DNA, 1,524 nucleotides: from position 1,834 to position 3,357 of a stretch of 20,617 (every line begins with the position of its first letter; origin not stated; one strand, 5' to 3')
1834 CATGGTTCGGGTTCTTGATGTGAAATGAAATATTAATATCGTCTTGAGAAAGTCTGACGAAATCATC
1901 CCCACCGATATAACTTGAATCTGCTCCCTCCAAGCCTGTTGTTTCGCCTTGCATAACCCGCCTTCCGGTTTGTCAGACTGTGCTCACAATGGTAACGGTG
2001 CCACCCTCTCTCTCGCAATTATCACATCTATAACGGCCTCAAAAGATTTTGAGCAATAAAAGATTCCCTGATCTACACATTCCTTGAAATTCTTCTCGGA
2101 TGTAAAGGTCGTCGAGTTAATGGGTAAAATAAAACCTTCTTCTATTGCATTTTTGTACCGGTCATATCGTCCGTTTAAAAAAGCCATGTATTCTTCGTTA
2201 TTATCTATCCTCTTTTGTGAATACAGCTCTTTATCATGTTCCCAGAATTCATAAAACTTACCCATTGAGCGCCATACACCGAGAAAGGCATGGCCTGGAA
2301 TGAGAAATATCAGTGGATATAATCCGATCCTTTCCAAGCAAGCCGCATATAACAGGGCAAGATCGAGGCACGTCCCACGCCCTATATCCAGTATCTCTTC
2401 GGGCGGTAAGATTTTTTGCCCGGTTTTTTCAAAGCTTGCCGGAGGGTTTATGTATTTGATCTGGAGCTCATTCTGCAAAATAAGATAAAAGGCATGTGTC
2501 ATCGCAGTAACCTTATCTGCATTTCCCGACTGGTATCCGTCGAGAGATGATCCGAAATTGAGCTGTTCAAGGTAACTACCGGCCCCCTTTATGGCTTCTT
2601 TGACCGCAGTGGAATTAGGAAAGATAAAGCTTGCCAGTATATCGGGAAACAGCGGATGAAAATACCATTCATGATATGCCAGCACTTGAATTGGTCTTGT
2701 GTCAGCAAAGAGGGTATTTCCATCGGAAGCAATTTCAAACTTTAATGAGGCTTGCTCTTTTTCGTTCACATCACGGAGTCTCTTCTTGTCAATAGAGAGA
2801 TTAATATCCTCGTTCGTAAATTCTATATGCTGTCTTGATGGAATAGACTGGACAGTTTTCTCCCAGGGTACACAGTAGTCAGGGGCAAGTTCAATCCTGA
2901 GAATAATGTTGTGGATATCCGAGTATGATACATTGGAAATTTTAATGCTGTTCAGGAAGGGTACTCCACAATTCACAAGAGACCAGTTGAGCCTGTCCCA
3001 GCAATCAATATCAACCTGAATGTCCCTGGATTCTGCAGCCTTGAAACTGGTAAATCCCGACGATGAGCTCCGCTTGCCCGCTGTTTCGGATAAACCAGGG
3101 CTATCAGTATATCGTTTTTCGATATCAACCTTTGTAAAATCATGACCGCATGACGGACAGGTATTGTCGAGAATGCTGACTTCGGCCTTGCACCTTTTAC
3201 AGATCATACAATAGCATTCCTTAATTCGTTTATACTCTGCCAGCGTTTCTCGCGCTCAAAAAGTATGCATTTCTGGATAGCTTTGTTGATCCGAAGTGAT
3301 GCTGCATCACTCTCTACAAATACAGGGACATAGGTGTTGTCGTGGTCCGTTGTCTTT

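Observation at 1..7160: Downstream half of the phospho-signalling operon: SPFH protein, NERD-kinase fusion, transglutaminase-like protein, zincin peptidase and multi-zinc-ribbon protein. Candidate undescribed conflict or regulated-effector system.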

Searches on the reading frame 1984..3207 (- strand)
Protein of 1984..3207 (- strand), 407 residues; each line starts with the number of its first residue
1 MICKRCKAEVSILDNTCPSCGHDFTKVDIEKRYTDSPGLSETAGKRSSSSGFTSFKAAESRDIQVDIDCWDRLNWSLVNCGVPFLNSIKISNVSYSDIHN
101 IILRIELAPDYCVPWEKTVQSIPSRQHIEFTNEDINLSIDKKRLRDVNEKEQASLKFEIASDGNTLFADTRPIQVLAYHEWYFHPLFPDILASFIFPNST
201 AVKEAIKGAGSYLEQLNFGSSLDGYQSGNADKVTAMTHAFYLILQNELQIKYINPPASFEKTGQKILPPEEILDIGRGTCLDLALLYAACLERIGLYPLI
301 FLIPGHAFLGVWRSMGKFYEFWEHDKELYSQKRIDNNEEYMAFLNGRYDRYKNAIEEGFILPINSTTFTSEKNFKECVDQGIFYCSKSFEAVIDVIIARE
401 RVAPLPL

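Call 7: search_protein_families(library=pfam, proteins=[window:1984-3207:-], max_evalue=0.1)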
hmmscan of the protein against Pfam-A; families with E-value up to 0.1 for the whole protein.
window:1984-3207:- (407 aa): 5 families
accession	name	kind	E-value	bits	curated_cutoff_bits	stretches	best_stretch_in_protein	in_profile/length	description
PF13248.11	Zn_ribbon_3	-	0.00014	21.7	27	1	3-24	5-26/26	zinc-ribbon domain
PF10571.15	UPF0547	-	0.0055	17.2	29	1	3-25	3-25/26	Uncharacterised protein family UPF0547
PF04473.18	DUF553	-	0.023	14.6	20.5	1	257-302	46-86/140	Transglutaminase-like domain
PF12773.13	DZR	-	0.041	14.5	27.3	1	3-21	27-45/45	Double zinc ribbon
PF18912.6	DZR_2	-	0.042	14.1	27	1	2-25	23-47/56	Double zinc ribbon domain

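Call 8: search_protein_families(library=padloc, proteins=[window:1984-3207:-], max_evalue=0.01)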
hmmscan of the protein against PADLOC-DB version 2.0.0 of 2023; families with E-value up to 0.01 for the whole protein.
window:1984-3207:- (407 aa): 0 families

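Call 10: search_protein_families(library=ncbifam, proteins=[window:1984-3207:-], max_evalue=0.1)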
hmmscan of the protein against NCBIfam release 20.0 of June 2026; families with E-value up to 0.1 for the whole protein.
window:1984-3207:- (407 aa): 2 families
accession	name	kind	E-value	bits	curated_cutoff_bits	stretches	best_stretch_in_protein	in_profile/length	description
NF058533.1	antiphage_ProA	equivalog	8.1e-72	242.3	1500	1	74-407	1-314/1903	anti-phage protein ProA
NF041664.1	RNAP_arch_Epp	equivalog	0.088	12.8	50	0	2-26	2-25/57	transcription elongation factor subunit Spt4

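Call 11: find_homologous_proteins(query=window:1984-3207:-)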
Query window:1984-3207:- (407 aa): 63 proteins with E <= 0.001 among 3097 candidates.
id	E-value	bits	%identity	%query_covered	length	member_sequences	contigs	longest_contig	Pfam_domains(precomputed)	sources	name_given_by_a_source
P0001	1.1e-279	945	100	100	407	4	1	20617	-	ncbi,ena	-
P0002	5.7e-138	479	53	100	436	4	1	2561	-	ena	-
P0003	8.5e-127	442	51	100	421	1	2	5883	-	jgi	jgi:hypothetical protein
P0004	3.0e-121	423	50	100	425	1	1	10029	-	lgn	-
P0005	4.5e-118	413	49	100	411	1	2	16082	-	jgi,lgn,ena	-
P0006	1.7e-111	391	45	100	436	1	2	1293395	-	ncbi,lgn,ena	-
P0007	1.5e-96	342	41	100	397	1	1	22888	-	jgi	-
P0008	8.6e-96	340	42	100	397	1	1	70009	-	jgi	-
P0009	1.5e-95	339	51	75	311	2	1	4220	-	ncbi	ncbi:MAG: hypothetical protein BWK74_08145, partial [Desulfobacteraceae bacterium A6]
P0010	7.8e-94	333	41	100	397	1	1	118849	-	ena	-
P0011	6.1e-92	327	42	100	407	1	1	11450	-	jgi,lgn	-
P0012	4.0e-88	314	43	95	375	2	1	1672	-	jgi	jgi:hypothetical protein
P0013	6.8e-78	281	45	78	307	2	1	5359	-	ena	-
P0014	7.4e-74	267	46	82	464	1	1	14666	-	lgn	-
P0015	1.2e-73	267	43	91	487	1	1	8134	-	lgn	-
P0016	7.1e-72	261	36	87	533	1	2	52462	-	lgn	-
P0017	5.7e-71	258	40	87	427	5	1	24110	-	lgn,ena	-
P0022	2.4e-69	253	39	87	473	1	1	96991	-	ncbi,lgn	-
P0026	1.1e-63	234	34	99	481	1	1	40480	-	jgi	jgi:hypothetical protein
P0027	5.1e-63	232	35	86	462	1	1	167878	-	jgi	jgi:hypothetical protein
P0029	1.6e-61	227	38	86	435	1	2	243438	PF13240.12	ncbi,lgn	-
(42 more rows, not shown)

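Call 15: find_encoding_contigs(protein=P0006, flank=10000, max_places=2)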
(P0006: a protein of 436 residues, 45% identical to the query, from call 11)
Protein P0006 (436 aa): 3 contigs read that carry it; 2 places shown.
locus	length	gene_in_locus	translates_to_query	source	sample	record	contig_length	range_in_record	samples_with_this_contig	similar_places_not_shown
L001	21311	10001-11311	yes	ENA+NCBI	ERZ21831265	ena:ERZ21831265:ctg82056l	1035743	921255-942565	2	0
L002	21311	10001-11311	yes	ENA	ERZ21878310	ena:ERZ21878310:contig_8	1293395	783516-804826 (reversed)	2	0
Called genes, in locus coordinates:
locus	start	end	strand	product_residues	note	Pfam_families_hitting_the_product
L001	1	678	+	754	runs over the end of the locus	PF12773:DZR (weak), PF13240:Zn_Ribbon_1 (faint), PF01145:Band_7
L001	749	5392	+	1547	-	PF00069:Pkinase, PF07714:PK_Tyr_Ser-Thr, PF07719:TPR_2 (faint)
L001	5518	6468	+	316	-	PF03781:FGE-sulfatase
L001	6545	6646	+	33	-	-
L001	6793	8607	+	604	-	PF03781:FGE-sulfatase, PF07603:Lcl_C (faint), PF03781:FGE-sulfatase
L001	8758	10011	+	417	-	PF00069:Pkinase, PF07714:PK_Tyr_Ser-Thr, PF03109:ABC1 (weak)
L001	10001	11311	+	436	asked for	-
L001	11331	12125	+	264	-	PF13485:Peptidase_MA_2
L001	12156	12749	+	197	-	-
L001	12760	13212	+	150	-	-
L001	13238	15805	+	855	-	PF00069:Pkinase, PF07714:PK_Tyr_Ser-Thr, PF00542:Ribosomal_L12 (faint), PF03946:Ribosomal_L11_N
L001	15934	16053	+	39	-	-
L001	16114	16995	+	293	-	-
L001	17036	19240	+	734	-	PF00069:Pkinase, PF07714:PK_Tyr_Ser-Thr, PF03781:FGE-sulfatase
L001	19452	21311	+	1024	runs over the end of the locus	PF00069:Pkinase, PF07714:PK_Tyr_Ser-Thr, PF03781:FGE-sulfatase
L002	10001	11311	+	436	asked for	-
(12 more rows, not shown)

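Call 16: find_encoding_contigs(protein=P0010, flank=10000, max_places=1)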
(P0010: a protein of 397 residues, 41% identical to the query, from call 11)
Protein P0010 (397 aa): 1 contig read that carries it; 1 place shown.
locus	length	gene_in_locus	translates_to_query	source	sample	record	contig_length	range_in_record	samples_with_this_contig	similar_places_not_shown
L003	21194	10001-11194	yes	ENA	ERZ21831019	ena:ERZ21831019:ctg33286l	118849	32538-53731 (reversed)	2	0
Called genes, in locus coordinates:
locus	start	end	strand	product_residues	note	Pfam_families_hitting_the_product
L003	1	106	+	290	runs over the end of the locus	PF12911:OppC_N, PF00528:BPD_transp_1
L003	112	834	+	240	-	PF00753:Lactamase_B, PF19583:ODP (weak), PF23023:Anti-Pycsar_Apyc1 (weak), PF12706:Lactamase_B_2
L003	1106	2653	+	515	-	PF02776:TPP_enzyme_N, PF02775:TPP_enzyme_C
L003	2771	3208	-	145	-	PF18905:DUF5661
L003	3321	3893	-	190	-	PF02525:Flavodoxin_2, PF03358:FMN_red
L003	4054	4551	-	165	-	PF00805:Pentapeptide, PF13576:Pentapeptide_3 (faint), PF13599:Pentapeptide_4 (weak), PF00805:Pentapeptide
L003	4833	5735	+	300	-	-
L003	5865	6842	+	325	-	-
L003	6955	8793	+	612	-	-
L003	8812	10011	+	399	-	PF00069:Pkinase, PF07714:PK_Tyr_Ser-Thr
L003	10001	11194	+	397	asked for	-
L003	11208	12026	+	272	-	PF13485:Peptidase_MA_2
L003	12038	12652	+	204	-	PF04542:Sigma70_r2 (weak)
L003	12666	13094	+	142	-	-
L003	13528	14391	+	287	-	PF12401:FhaA_N, PF16697:Yop-YscD_cpl, PF00498:FHA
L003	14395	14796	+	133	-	-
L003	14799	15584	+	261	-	PF00481:PP2C (weak), PF13672:PP2C_2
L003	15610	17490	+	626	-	PF00069:Pkinase, PF07714:PK_Tyr_Ser-Thr, PF01636:APH (faint), PF13424:TPR_12 (faint), PF12895:ANAPC3 (faint), PF13414:TPR_11 (faint), PF13371:TPR_9 (faint), PF00515:TPR_1 (weak), +4 more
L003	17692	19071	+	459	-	PF01098:FTSW_RODA_SPOVE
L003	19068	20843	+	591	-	PF21922:PBP_dimer_2 (weak), PF00905:Transpeptidase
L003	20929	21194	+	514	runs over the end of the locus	PF01464:SLT, PF01476:LysM (weak), PF23473:LysM3_LYK4_5 (faint), PF01476:LysM (weak)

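Call 17: find_encoding_contigs(protein=P0029, flank=10000, max_places=1)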
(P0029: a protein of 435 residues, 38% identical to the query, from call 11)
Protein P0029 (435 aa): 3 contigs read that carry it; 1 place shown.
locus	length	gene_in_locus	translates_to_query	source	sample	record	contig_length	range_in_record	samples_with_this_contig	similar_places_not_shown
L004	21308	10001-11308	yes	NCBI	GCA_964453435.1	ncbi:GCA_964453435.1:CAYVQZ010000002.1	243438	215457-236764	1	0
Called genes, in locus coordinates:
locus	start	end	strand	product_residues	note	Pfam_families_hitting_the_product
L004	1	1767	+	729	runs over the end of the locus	PF00069:Pkinase, PF07714:PK_Tyr_Ser-Thr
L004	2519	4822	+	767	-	PF00069:Pkinase, PF07714:PK_Tyr_Ser-Thr, PF03781:FGE-sulfatase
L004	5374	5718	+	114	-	PF01797:Y1_Tnp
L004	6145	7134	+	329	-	-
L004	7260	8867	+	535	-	PF16548:FlgT_N (weak)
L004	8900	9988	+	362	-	PF03783:CsgG (weak), PF13036:LpoB (weak)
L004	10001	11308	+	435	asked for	PF13240:Zn_Ribbon_1 (weak)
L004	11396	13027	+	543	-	PF12773:DZR, PF13240:Zn_Ribbon_1 (weak), PF17032:Zn_ribbon_15 (faint), PF24460:DUF7575 (faint), PF13240:Zn_Ribbon_1 (weak), PF13248:Zn_ribbon_3 (weak), PF01145:Band_7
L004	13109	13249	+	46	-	-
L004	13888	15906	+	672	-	PF00069:Pkinase, PF07714:PK_Tyr_Ser-Thr, PF03109:ABC1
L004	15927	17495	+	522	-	-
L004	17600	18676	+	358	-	PF02518:HATPase_c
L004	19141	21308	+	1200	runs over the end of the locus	PF00069:Pkinase, PF07714:PK_Tyr_Ser-Thr, PF03109:ABC1 (weak), PF07719:TPR_2 (faint), PF12773:DZR, PF13240:Zn_Ribbon_1 (weak), PF00515:TPR_1 (faint), PF13181:TPR_8 (faint), +1 more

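Call 18: find_encoding_contigs(protein=P0027, flank=10000, max_places=1)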
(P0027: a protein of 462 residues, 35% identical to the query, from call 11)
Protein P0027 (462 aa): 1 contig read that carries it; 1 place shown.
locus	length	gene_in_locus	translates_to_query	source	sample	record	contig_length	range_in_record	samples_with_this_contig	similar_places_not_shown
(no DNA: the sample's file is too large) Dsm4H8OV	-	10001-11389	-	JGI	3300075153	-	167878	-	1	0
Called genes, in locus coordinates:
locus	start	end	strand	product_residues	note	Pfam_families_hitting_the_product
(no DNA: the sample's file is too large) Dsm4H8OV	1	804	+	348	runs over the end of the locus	PF01208:URO-D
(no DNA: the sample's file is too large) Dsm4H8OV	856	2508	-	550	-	PF02838:Glyco_hydro_20b, PF00728:Glyco_hydro_20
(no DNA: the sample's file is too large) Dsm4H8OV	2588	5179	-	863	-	PF25788:Ig_Rha78A_N (faint)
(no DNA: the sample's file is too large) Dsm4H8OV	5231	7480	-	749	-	PF00326:Peptidase_S9 (faint), PF12715:Abhydrolase_7, PF05448:AXE1, PF01738:DLH (faint), PF02129:Peptidase_S15 (faint), PF22244:GCE_fung (weak)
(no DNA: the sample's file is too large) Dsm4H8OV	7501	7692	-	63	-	-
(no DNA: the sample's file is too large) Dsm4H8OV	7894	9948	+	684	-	PF12773:DZR, PF13240:Zn_Ribbon_1 (faint), PF13248:Zn_ribbon_3 (faint), PF17032:Zn_ribbon_15 (faint), PF24463:DUF7577 (faint), PF01145:Band_7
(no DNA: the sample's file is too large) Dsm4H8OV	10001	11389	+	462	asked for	-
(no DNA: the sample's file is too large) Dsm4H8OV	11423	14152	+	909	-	PF00069:Pkinase, PF07714:PK_Tyr_Ser-Thr, PF03109:ABC1, PF05689:InvE_AD (faint), PF07603:Lcl_C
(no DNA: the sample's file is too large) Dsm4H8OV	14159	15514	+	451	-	PF00498:FHA (faint)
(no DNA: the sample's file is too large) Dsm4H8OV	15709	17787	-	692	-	PF12715:Abhydrolase_7 (faint), PF05448:AXE1, PF01738:DLH (faint), PF02129:Peptidase_S15 (weak), PF00326:Peptidase_S9 (faint), PF22244:GCE_fung (faint)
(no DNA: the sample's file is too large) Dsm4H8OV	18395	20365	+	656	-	PF13205:Big_5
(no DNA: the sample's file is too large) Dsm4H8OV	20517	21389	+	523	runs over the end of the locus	-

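Call 22: find_related_loci(query=A2, collection=genome_contigs, flank=10000)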
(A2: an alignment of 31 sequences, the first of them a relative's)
Query A2 (407 aa) in genome_contigs; peptide patterns used: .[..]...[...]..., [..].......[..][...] (x = any residue, [..] = any of these).
275 stretches matched a pattern; 270 encode a relative of the query (tblastn E <= 1e-3); the best 80 are kept; 80 distinct loci.
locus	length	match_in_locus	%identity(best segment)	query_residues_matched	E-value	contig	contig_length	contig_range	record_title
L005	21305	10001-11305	45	1-407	1e-119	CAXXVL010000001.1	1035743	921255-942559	MAG: Smithellaceae bacterium isolate ea3e3a57-e723-42e2-b213-d72c633126af genome assembly, contig: contig_1, whole genom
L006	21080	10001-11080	38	34-406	8e-78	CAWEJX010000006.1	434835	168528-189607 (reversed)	MAG: uncultured Acidobacteriota bacterium isolate MFD05942.bin.2.136 genome assembly, contig: contig_22810, whole genome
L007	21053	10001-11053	37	47-406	7e-76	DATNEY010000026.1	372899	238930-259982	MAG TPA_asm: Vicinamibacterales bacterium isolate SMAG_U11280 k141_2636831, whole genome shotgun sequence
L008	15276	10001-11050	39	54-406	5e-75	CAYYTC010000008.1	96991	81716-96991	MAG TPA_asm: uncultured Acidobacteriota bacterium isolate SRP192927_co7_741 genome assembly, contig: NODE_241_length_969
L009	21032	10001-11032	37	54-406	7e-74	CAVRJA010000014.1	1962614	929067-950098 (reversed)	MAG: uncultured Acidobacteriota bacterium isolate MFD05942.bin.2.7 genome assembly, contig: contig_8739, whole genome sh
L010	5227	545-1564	40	58-406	5e-73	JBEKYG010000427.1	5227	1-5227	MAG: Acidobacteriota bacterium isolate SPRUCE 66 SPRUCE_66_427, whole genome shotgun sequence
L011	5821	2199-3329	35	23-406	8e-72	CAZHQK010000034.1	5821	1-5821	MAG TPA_asm: uncultured Acidobacteriota bacterium isolate SRP231805_co4_31 genome assembly, contig: k141_7854, whole gen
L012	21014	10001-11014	37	60-406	7e-70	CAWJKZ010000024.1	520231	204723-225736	MAG: uncultured Acidobacteriota bacterium isolate MFD05942.bin.2.47 genome assembly, contig: contig_8738, whole genome s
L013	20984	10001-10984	38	58-406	1e-67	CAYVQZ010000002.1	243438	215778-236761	MAG TPA_asm: uncultured bacterium isolate binchicken_co17_451 genome assembly, contig: NODE_62_length_243438_cov_25.8738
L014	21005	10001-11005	33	51-406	2e-56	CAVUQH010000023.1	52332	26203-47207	MAG: uncultured delta proteobacterium isolate MFD05684.bin.1.144 genome assembly, contig: contig_85438, whole genome sho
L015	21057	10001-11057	41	54-406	2e-55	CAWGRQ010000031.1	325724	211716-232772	MAG: Terriglobia bacterium isolate MFD05942.bin.2.344 genome assembly, contig: contig_42292, whole genome shotgun sequen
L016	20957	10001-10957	33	70-407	3e-54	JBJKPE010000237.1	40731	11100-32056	MAG: Thermodesulfovibrionales bacterium isolate Bin_113 S1Ck127_3531130_flag_0_multi_25.4024_len_40731, whole genome sho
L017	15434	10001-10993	34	57-407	1e-53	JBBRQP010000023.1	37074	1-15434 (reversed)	MAG: Gloeobacterales cyanobacterium isolate metawrap_la1_52 W_la1_52_k141_1123822L_37074_cov_16.1375, whole genome shotg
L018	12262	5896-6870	34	63-407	3e-53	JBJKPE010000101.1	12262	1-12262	MAG: Thermodesulfovibrionales bacterium isolate Bin_113 S1Ck127_2222593_flag_0_multi_27.9555_len_12262, whole genome sho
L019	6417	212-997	37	56-320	3e-53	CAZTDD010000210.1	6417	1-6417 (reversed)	MAG TPA_asm: uncultured bacterium isolate SRP141376_co1_272 genome assembly, contig: NODE_20242_length_6417_cov_16.45095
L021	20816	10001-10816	34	63-338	6e-52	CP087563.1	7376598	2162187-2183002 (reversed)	Planctomycetes bacterium syqfu chromosome, complete genome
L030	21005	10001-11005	31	60-406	5e-50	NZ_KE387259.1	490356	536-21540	Chitinilyticum aquatile DSM 21506 H559DRAFT_scaffold00002.2, whole genome shotgun sequence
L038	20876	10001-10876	33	99-405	9e-49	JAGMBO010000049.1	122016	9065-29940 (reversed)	MAG: Candidatus Eisenbacteria bacterium isolate RS_16_23 ZL425.bin.23.fa_49, whole genome shotgun sequence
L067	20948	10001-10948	31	72-407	6e-45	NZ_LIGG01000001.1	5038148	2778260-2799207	Bacillus sp. FJAT-27251 scaffold_0, whole genome shotgun sequence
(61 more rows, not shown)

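Call 27: search_solved_structures(query=A2, max_evalue=1, show_alignments=2)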
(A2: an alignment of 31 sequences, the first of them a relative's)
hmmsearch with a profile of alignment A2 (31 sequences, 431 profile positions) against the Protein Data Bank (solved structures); distinct sequences matched with E-value up to 1: 5.
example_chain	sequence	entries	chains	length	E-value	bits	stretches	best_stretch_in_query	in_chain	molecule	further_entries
2lqm_A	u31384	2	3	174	0.037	16.3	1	195-241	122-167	Pho radA intein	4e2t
4gxo_A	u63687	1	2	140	0.24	13.6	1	187-239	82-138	MarR family regulatory protein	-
3hrm_A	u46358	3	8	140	0.24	13.6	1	187-239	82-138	HTH-type transcriptional regulator sarZ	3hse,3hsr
9nri_Be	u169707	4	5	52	0.54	12.4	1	3-34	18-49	Large ribosomal subunit protein eL40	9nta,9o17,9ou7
9znf_Ab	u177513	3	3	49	0.68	12.1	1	3-34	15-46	Large ribosomal subunit protein eL40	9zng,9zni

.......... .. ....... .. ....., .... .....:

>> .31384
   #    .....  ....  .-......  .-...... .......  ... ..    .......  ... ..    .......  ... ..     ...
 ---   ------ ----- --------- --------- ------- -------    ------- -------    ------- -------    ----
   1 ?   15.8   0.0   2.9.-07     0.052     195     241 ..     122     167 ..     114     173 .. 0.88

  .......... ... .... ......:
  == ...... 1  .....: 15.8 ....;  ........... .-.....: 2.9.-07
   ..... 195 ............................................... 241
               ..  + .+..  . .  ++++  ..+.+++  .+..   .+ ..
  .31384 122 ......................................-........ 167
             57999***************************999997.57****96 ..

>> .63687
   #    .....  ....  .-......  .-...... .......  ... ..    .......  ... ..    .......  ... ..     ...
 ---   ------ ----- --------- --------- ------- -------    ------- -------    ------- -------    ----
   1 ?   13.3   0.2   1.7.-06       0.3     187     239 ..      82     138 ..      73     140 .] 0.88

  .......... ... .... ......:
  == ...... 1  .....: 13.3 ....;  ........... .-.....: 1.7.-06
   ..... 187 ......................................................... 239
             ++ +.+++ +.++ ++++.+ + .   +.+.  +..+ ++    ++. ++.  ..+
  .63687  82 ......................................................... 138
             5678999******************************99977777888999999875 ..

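Call 34: find_encoding_contigs(protein=P0064, flank=10000, max_places=2)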
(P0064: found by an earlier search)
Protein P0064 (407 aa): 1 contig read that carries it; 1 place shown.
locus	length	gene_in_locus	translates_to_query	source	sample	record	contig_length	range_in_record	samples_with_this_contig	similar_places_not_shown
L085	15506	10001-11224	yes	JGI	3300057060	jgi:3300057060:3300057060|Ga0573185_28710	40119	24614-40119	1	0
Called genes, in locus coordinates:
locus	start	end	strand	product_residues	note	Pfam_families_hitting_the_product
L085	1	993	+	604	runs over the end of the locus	PF03781:FGE-sulfatase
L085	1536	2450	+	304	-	PF12401:FhaA_N, PF16697:Yop-YscD_cpl, PF00498:FHA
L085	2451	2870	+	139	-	PF16697:Yop-YscD_cpl, PF00498:FHA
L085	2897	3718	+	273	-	PF00481:PP2C, PF13672:PP2C_2, PF07228:SpoIIE (faint)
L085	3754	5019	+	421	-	-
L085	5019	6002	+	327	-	PF03783:CsgG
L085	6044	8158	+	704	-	PF01145:Band_7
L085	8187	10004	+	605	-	PF08378:NERD (weak), PF00069:Pkinase, PF07714:PK_Tyr_Ser-Thr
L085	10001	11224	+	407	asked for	-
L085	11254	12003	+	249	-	PF13485:Peptidase_MA_2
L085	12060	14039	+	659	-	PF00515:TPR_1 (faint), PF07719:TPR_2 (faint), PF13414:TPR_11 (faint), PF14326:DUF4384 (weak)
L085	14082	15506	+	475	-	?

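Call 35: predict_structure(alignment_id=A2)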
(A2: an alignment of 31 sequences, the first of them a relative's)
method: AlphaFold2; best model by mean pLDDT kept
length: 407 residues; sequences in the alignment: 31
mean_pLDDT: 88.4   pTM: 0.79
mean pLDDT of the five models: 88.4, 88.0, 87.6, 87.6, 86.2
residues with pLDDT >= 90: 291; 70-90: 78; 50-70: 12; < 50: 26
segments of 3 or more residues with pLDDT < 50: 29-54
pLDDT, mean of each block of 10 residues (from residue 1): 89 90 71 37 40 58 92 92 92 92 95 94 93 85 92 96 93 94 87 96 95 97 97 98 93 74 88 95 97 98 93 98 91 83 92 97 90 94 93 94 89
secondary structure, 60 per line:
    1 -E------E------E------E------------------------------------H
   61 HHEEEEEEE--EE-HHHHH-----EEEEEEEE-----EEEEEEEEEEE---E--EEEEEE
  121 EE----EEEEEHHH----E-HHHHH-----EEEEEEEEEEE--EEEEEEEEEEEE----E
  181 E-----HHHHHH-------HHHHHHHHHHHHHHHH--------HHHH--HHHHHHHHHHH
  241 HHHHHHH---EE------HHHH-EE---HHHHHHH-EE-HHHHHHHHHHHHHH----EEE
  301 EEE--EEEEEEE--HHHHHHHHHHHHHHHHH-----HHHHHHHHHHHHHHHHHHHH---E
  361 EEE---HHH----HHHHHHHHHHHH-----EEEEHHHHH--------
elements in order: E63-69 H75-79 E85-92 E98-108 E115-122 E127-131 H141-145 E151-161 E164-175 H187-192 H200-215 H224-227 H230-247 H259-262 H269-275 H280-293 E298-303 E306-312 H315-331 H337-356 E360-363 H374-385 E391-394 H395-399
